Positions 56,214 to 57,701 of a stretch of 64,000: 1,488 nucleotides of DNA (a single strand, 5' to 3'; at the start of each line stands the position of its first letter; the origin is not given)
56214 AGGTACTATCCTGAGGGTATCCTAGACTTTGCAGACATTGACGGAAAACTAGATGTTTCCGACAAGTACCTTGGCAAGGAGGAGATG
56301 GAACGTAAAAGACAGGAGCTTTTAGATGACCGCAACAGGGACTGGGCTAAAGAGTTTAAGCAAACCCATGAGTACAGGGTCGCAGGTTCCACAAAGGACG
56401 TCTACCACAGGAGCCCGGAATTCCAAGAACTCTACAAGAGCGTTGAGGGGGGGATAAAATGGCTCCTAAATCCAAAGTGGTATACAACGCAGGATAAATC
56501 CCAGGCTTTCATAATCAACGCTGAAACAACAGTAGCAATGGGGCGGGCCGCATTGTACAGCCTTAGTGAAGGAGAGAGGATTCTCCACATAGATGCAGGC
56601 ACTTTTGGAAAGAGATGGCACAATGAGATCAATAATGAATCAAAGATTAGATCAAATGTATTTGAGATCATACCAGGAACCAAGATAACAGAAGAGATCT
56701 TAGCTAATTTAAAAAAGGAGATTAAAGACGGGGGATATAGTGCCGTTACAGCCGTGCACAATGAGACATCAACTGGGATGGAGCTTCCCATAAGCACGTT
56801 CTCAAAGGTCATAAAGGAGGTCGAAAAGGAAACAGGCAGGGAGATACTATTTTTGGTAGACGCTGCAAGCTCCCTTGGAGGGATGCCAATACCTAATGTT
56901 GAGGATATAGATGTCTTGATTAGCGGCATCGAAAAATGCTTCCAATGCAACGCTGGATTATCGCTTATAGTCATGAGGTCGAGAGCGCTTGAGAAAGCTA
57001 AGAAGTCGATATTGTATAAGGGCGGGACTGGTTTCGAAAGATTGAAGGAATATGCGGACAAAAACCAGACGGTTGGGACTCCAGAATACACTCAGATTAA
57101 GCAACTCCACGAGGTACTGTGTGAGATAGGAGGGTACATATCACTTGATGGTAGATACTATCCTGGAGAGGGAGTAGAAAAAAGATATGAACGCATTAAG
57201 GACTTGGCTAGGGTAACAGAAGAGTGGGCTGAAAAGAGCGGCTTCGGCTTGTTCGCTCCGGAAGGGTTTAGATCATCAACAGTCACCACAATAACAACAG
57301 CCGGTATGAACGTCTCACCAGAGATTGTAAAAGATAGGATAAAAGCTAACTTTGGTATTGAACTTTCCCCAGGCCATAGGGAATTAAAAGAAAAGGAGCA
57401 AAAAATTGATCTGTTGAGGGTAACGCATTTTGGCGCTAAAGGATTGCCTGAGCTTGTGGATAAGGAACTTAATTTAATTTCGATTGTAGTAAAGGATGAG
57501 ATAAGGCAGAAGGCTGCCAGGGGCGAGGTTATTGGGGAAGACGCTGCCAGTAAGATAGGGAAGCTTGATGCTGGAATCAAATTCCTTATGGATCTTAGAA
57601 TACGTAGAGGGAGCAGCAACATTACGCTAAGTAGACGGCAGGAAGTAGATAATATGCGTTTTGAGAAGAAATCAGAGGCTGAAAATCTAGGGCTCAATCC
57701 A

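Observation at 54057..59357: Mre11/SbcD-like nuclease paired with a 1391-aa ParB + PLP-aminotransferase + novel-repeat giant protein in place of Rad50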

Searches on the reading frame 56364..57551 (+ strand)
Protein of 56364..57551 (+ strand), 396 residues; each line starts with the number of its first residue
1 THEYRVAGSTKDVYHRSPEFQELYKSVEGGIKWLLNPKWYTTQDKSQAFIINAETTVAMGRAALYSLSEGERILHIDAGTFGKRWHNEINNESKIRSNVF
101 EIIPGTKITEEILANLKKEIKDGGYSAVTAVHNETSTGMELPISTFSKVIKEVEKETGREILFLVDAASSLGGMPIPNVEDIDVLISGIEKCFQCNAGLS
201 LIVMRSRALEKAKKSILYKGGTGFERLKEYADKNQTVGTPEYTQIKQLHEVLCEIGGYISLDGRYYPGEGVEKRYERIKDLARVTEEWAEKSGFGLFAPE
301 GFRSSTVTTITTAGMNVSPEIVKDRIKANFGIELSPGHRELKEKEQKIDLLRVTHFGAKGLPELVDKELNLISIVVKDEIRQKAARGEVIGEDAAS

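Call 71: search_solved_structures(query=A5, max_evalue=0.00001, show_alignments=4)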
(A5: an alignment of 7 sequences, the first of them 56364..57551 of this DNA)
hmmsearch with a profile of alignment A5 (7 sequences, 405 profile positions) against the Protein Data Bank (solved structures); distinct sequences matched with E-value up to 0.00001: 37.
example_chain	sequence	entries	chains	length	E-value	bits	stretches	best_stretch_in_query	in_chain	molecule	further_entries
2dr1_A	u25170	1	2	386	1.2e-40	143.2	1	5-384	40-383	386aa long hypothetical serine aminotransferase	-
3zrp_A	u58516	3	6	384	1.1e-27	100.5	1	13-380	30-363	SERINE-PYRUVATE AMINOTRANSFERASE (AGXT)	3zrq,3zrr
2bkw_A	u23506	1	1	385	6.3e-25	91.4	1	8-281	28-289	ALANINE-GLYOXYLATE AMINOTRANSFERASE 1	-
3kgw_A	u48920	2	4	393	5.3e-23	85.1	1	8-344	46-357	Alanine-glyoxylate aminotransferase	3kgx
6pk1_A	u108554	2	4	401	4.5e-22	82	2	43-210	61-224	Serine--glyoxylate aminotransferase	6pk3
3isl_A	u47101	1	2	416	1.3e-21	80.5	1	43-338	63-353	Purine catabolism protein pucG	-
3f0h_A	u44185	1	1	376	1.3e-20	77.2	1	34-371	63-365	Aminotransferase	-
9kk8_A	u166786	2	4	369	1.1e-18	70.8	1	42-208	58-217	2-aminoethylphosphonate--pyruvate transaminase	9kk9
4cbs_A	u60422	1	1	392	1.5e-18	70.4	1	7-362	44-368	SERINE--PYRUVATE AMINOTRANSFERASE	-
4cbr_A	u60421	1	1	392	4.1e-18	69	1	7-362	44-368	SERINE--PYRUVATE AMINOTRANSFERASE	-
6pd1_A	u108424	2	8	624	1.3e-17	67.3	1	12-312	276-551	Nucleotidyl transferase/aminotransferase, class V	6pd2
2z9u_A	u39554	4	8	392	1.4e-17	67.2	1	41-207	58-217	Aspartate aminotransferase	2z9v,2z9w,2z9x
9kka_A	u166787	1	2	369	1.8e-17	66.9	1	42-208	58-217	2-aminoethylphosphonate--pyruvate transaminase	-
1m32_A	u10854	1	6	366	2.1e-17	66.7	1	41-215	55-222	2-aminoethylphosphonate-pyruvate aminotransferase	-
3ffr_A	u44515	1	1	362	2.9e-17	66.2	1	8-253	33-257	Phosphoserine aminotransferase SerC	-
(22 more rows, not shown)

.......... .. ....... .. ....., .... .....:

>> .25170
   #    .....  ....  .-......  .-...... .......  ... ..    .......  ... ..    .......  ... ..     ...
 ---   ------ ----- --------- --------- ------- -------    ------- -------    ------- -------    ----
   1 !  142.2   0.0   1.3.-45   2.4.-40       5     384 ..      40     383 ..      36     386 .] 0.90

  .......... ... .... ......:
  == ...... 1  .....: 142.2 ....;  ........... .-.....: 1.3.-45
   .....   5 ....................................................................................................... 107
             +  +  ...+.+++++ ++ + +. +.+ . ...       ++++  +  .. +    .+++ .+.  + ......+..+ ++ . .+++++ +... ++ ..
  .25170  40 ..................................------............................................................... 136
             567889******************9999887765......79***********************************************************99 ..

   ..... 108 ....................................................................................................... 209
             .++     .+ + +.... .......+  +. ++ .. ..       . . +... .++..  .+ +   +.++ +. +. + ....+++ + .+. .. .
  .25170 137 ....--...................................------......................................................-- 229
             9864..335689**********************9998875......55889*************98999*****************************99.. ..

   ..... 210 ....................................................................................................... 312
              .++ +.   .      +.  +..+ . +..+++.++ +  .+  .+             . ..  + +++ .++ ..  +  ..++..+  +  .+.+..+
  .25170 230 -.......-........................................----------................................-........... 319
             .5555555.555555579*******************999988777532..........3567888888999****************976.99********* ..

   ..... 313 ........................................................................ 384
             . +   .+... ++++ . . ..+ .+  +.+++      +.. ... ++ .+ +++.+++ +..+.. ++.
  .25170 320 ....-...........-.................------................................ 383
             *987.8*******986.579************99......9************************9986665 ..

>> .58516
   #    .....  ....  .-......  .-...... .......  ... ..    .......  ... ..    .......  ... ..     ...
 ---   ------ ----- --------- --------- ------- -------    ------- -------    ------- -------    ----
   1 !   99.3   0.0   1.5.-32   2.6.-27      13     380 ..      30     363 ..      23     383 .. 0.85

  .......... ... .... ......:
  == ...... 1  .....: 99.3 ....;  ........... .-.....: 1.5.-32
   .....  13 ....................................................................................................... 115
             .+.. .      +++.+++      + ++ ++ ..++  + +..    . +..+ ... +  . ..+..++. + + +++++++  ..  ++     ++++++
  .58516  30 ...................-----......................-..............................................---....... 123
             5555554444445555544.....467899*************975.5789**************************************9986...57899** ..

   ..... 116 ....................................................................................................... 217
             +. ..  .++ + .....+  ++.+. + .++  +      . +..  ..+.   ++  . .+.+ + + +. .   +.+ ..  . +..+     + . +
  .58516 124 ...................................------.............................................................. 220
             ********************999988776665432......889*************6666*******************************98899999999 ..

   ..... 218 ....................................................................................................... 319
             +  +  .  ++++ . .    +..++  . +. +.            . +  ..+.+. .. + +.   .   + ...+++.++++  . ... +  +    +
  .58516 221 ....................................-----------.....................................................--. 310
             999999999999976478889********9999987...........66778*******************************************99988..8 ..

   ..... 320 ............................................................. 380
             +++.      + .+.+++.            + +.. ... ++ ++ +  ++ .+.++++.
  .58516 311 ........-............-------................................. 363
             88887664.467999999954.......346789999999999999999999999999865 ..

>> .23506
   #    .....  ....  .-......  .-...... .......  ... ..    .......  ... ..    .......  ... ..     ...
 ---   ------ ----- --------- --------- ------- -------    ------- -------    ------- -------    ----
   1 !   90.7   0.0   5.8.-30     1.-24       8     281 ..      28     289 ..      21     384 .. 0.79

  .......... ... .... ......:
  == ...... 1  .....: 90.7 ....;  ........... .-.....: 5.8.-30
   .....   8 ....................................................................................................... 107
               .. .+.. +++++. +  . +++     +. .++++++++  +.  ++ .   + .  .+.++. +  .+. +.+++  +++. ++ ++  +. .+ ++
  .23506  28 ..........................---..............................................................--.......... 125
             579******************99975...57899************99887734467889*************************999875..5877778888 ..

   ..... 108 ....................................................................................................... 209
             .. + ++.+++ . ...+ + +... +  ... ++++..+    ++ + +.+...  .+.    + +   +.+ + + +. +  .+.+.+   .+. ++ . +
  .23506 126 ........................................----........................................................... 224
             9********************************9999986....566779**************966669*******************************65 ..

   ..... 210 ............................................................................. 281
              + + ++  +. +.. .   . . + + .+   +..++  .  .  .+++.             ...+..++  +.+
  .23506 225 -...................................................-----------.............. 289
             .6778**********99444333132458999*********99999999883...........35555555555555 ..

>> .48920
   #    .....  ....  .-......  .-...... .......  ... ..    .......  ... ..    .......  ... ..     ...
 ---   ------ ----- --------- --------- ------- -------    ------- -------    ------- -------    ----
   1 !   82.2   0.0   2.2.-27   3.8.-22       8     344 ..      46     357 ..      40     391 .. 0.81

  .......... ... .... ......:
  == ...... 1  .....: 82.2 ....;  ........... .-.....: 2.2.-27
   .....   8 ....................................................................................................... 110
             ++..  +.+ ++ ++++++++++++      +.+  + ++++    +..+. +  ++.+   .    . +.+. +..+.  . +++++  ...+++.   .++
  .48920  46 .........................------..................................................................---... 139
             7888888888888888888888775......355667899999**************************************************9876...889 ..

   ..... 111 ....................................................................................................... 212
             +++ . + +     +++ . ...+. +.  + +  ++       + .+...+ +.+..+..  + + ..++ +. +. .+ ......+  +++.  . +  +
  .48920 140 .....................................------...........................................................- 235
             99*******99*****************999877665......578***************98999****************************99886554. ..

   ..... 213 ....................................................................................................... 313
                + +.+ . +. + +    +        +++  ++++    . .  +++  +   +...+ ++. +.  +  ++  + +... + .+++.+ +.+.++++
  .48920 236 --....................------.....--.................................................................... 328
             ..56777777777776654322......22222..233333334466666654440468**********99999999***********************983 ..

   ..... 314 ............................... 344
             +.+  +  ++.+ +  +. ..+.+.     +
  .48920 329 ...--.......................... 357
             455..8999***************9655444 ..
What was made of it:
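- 56376..57551 (+): aa ~399-790: class-V PLP aminotransferase domain of the AGXT / phosphoserine-AT / PhnW subgroup. A profile of seven fusions against the PDB gives 2dr1 at E 1.2e-40, followed by AGXT, SPT, PhnW and SerC entries (call 71).
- On Class-V aminotransferase, AGXT/PSAT/PhnW subgroup: A profile of 7 fusions against 2dr1 gives E 1.2e-40 (call 71).
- It is followed by AGXT, serine-pyruvate, PhnW and SerC enzymes (call 71).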
